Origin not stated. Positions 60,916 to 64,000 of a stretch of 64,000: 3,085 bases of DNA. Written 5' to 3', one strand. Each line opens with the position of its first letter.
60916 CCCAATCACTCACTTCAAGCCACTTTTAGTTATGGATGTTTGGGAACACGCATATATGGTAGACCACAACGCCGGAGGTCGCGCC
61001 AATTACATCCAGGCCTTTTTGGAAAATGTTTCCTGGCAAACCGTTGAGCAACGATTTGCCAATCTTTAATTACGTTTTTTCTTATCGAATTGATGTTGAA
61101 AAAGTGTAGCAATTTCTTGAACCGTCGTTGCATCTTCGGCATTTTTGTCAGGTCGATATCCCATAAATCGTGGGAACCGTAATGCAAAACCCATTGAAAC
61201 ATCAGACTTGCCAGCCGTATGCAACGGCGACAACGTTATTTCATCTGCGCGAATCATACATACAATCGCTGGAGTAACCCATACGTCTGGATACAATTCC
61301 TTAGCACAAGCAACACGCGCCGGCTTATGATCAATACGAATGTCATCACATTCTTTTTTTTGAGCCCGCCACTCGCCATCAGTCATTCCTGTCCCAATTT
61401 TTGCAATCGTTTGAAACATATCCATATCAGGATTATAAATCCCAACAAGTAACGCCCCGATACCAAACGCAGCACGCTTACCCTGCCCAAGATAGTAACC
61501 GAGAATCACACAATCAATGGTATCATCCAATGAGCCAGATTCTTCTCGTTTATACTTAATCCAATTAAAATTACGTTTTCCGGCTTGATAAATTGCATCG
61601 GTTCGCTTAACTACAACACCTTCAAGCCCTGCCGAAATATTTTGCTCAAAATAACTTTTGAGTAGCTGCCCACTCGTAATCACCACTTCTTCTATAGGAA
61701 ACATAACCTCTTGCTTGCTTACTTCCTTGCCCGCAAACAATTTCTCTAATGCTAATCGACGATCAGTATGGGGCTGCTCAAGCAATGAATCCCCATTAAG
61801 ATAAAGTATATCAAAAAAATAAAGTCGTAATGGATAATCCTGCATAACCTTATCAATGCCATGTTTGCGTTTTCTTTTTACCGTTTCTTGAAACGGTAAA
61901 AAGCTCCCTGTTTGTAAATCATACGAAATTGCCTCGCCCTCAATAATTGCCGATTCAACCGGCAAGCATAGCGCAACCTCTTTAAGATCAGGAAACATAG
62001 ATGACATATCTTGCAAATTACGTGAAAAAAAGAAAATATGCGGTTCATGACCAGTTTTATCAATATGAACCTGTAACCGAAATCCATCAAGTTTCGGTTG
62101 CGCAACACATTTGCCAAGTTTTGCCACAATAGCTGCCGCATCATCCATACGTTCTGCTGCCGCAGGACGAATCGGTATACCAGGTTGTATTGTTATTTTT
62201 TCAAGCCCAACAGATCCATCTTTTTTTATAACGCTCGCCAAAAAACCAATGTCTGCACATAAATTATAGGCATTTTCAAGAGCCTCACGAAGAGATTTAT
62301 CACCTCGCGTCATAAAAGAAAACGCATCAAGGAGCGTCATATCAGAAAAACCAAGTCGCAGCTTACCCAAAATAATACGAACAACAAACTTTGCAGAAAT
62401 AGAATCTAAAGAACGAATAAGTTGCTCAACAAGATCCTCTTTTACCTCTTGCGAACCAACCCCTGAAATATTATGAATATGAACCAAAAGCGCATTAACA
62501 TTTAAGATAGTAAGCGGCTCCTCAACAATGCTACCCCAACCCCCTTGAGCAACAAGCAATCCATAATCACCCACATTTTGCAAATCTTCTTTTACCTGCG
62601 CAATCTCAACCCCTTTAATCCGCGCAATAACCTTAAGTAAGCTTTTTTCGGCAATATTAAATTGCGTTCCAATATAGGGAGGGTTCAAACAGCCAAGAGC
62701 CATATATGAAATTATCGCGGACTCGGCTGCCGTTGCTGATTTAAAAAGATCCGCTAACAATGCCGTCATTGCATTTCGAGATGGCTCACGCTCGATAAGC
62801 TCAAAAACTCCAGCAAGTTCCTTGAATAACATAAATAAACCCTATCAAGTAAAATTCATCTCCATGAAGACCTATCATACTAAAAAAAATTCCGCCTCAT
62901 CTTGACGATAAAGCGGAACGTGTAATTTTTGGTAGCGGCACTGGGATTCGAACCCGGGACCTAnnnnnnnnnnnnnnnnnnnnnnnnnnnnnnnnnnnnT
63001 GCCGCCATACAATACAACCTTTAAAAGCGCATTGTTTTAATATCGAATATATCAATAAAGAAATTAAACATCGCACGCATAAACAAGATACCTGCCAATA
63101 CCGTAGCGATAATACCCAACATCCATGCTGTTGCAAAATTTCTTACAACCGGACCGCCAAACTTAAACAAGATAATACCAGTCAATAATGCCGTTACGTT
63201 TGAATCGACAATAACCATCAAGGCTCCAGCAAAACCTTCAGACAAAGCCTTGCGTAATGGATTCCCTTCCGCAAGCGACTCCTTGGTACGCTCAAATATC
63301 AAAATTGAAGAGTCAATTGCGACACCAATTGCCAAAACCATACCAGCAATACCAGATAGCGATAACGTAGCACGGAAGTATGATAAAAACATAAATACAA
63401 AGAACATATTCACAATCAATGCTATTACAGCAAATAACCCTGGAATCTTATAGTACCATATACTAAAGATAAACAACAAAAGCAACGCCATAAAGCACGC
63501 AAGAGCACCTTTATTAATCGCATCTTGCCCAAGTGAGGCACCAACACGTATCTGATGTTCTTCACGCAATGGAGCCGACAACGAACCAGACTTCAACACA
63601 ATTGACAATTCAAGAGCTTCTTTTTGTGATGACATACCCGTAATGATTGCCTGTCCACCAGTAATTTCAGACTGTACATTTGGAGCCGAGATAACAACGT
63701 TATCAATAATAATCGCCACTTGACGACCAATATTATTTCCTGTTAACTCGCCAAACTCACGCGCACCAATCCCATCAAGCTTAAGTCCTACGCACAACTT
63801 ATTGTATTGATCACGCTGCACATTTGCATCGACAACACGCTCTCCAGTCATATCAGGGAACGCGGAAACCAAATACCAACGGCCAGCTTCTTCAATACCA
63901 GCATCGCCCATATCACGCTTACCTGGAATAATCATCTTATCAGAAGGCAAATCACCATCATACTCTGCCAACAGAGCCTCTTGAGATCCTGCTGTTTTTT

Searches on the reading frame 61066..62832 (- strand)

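Call 58: search_protein_families(library=pfam, proteins=[window:61066-62832:-], max_evalue=0.001)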
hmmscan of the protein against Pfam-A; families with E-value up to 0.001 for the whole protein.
window:61066-62832:- (588 aa): 3 families
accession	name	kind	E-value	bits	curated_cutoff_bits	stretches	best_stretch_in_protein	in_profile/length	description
PF01068.26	DNA_ligase_A_M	-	1.1e-43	149.8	26.2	1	223-428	1-204/204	ATP dependent DNA ligase domain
PF04675.19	DNA_ligase_A_N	-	4.2e-31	108.9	24.6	1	3-172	2-174/174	DNA ligase N terminus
PF04679.21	DNA_ligase_A_C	-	1e-18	68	27.5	1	457-563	4-94/94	ATP dependent DNA ligase C terminal region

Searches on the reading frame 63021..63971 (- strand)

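Call 100: search_protein_families(library=pfam, proteins=[window:63021-63971:-], max_evalue=0.00001)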
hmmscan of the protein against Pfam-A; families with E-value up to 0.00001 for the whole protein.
window:63021-63971:- (316 aa): 2 families
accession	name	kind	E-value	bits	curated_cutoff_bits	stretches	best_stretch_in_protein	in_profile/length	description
PF22599.2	SecDF_P1_head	-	7.2e-31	106.9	27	1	28-133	8-114/114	SecDF, P1 head subdomain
PF02355.23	SecD_SecF_C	-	2.2e-19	70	20.5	1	142-300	20-181/189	Protein export membrane protein SecD/SecF, C-terminal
